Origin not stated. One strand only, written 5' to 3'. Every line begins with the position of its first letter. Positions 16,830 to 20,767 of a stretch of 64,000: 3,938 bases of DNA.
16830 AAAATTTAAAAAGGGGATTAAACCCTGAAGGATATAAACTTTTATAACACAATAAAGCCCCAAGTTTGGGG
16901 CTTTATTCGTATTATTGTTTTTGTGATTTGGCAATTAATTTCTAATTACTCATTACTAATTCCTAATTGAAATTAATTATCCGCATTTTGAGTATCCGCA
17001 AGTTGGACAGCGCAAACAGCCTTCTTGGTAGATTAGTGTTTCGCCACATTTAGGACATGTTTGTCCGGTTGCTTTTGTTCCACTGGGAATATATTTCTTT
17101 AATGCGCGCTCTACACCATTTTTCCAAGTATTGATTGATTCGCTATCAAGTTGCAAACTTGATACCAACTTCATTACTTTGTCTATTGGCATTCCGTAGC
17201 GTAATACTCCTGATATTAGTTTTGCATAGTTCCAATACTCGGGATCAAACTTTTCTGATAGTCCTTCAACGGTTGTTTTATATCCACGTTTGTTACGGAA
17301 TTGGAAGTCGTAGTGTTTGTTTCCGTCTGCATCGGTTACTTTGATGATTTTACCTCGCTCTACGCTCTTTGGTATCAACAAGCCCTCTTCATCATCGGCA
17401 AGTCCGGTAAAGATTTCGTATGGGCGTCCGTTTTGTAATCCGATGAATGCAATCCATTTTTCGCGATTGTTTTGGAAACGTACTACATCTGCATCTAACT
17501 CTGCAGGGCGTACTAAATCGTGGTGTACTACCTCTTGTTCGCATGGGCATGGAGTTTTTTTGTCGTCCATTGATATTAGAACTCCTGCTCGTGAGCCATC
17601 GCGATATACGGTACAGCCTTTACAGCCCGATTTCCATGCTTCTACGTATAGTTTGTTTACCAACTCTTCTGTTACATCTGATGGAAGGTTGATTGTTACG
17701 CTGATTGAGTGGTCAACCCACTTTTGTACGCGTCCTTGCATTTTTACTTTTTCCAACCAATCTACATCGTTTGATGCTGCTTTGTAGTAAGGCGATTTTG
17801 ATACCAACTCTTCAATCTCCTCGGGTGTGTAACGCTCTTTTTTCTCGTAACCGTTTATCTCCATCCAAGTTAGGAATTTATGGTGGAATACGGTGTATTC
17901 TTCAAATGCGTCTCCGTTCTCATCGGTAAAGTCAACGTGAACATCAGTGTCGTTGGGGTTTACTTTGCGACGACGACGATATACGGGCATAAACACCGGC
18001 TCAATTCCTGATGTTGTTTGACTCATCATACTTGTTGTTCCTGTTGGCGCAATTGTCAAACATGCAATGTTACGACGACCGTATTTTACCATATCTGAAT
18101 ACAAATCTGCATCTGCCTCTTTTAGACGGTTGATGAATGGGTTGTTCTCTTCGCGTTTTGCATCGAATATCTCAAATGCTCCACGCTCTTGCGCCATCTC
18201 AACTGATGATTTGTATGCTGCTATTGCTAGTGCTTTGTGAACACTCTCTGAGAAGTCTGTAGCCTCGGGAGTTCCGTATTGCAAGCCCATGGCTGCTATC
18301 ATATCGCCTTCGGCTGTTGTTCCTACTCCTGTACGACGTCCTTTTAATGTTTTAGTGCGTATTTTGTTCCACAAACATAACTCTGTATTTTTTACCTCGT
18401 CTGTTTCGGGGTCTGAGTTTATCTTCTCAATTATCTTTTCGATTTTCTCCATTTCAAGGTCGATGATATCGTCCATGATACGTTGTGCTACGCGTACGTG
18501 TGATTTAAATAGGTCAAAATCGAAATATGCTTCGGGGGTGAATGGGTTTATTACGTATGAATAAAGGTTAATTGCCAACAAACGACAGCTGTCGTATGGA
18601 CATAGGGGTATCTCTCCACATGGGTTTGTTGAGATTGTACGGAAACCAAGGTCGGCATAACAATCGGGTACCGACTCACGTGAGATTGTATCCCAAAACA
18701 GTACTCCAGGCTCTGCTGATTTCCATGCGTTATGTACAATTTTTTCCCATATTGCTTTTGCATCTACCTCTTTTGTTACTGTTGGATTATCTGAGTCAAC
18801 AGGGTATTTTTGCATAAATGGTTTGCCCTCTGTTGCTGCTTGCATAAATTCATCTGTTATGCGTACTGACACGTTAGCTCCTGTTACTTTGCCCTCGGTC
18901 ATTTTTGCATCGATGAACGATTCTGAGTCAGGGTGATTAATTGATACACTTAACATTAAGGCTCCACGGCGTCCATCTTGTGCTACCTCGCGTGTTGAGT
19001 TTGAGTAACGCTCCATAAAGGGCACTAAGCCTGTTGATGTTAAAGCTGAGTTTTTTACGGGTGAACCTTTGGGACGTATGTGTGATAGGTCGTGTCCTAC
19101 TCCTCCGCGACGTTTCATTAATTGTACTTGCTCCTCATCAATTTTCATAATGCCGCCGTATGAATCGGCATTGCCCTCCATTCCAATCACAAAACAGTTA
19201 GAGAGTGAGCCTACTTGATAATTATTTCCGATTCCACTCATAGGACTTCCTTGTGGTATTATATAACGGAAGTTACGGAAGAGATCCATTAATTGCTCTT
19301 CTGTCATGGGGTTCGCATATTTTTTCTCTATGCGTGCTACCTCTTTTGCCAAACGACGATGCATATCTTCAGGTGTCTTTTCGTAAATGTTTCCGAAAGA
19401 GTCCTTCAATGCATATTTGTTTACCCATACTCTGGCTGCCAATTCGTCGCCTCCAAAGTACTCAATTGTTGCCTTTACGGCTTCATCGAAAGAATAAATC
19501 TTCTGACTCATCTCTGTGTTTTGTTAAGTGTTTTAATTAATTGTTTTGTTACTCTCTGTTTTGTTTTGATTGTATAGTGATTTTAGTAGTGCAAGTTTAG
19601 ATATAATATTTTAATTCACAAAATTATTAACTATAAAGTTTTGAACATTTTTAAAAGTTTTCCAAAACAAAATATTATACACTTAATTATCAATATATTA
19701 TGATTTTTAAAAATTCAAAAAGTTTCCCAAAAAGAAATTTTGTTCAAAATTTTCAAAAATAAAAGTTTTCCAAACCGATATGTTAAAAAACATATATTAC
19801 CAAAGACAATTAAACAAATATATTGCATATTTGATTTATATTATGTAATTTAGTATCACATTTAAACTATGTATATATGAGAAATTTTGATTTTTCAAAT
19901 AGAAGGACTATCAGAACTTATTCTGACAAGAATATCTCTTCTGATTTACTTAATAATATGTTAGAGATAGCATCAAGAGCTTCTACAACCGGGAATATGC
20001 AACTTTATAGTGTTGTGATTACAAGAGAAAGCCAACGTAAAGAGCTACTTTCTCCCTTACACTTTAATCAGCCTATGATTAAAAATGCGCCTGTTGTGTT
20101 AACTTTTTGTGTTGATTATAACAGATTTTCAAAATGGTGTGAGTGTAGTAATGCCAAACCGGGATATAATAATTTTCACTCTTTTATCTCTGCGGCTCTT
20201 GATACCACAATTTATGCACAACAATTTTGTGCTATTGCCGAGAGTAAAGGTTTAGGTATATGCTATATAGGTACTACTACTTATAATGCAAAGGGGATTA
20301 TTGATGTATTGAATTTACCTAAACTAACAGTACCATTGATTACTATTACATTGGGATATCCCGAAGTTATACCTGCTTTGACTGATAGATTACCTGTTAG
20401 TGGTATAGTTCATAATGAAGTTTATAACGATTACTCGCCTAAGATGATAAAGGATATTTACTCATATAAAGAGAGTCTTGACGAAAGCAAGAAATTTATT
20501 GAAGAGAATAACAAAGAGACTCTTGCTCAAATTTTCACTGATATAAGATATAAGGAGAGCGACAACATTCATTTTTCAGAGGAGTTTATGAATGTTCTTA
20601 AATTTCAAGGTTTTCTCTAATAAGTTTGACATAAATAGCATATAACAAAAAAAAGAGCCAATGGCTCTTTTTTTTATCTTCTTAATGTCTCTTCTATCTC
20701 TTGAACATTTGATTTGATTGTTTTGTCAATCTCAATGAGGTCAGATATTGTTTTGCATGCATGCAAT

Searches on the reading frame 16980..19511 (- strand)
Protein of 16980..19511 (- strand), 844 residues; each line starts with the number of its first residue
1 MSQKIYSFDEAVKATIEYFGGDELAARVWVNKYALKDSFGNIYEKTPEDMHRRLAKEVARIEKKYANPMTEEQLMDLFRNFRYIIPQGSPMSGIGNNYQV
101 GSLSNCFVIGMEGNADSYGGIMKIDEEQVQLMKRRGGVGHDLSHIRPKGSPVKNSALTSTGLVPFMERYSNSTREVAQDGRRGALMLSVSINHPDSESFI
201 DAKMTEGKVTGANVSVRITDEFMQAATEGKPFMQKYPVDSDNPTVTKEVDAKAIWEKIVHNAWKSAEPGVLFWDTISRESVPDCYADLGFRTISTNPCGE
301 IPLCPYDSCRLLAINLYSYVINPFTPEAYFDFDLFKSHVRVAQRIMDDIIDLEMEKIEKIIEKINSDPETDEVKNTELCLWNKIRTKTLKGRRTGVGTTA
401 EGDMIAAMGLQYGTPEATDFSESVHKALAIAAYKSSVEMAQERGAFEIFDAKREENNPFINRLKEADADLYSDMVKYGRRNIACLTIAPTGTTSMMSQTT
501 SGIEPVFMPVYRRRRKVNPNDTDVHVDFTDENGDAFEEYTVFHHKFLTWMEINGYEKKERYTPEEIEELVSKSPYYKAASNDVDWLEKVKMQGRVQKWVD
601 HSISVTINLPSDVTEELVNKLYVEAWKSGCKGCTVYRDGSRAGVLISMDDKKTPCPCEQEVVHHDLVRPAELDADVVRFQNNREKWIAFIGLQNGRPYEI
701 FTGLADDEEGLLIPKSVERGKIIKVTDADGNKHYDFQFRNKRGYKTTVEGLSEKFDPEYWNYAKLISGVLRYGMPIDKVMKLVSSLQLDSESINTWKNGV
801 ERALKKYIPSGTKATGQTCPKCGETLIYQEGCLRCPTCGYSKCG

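Call 74: find_related_loci(query=window:16980-19511:-, collection=metagenome_contigs, flank=10000)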
Query window:16980-19511:- (844 aa) in metagenome_contigs; peptide patterns used: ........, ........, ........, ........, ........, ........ (x = any residue, [..] = any of these).
600 stretches matched a pattern (row limit reached: there are more); 464 encode a relative of the query (tblastn E <= 1e-3); the best 80 are kept; 80 distinct loci.
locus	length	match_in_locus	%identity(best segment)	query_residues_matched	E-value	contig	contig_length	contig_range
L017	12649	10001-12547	80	1-844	0e+0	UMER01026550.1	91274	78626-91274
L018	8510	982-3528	80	1-844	0e+0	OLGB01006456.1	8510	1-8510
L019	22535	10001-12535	79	5-844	0e+0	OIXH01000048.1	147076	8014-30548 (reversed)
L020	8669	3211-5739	80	1-844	0e+0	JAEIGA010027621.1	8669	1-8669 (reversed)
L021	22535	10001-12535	79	1-844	0e+0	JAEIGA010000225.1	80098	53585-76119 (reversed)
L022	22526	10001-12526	79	4-844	0e+0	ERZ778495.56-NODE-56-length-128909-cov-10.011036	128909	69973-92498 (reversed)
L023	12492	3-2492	79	16-844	0e+0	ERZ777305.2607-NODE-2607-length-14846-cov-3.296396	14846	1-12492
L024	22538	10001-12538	77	1-844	0e+0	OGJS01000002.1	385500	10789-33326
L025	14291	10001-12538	77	1-844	0e+0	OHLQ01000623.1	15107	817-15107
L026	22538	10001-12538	77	1-844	0e+0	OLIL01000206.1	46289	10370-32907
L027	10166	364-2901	77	1-844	0e+0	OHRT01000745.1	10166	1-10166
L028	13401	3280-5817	77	1-844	0e+0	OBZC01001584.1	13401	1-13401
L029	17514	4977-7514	77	1-844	0e+0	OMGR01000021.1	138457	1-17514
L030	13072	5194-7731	77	1-844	0e+0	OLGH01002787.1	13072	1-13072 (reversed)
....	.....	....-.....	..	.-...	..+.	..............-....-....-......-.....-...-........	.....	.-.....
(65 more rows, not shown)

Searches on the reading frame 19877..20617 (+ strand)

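Call 32: search_protein_families(library=pfam, proteins=[window:19877-20617:+], max_evalue=0.00001)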
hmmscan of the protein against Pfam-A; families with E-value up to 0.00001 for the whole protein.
window:19877-20617:+ (247 aa): 2 families
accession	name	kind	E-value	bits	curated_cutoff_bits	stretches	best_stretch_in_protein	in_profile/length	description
PF00881.29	Nitroreductase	-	2e-18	67.5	23.5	1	8-161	3-167/167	Nitroreductase family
PF14512.11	TM1586_NiRdase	-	7.2e-06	26.2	27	0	7-56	7-56/215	Putative TM nitroreductase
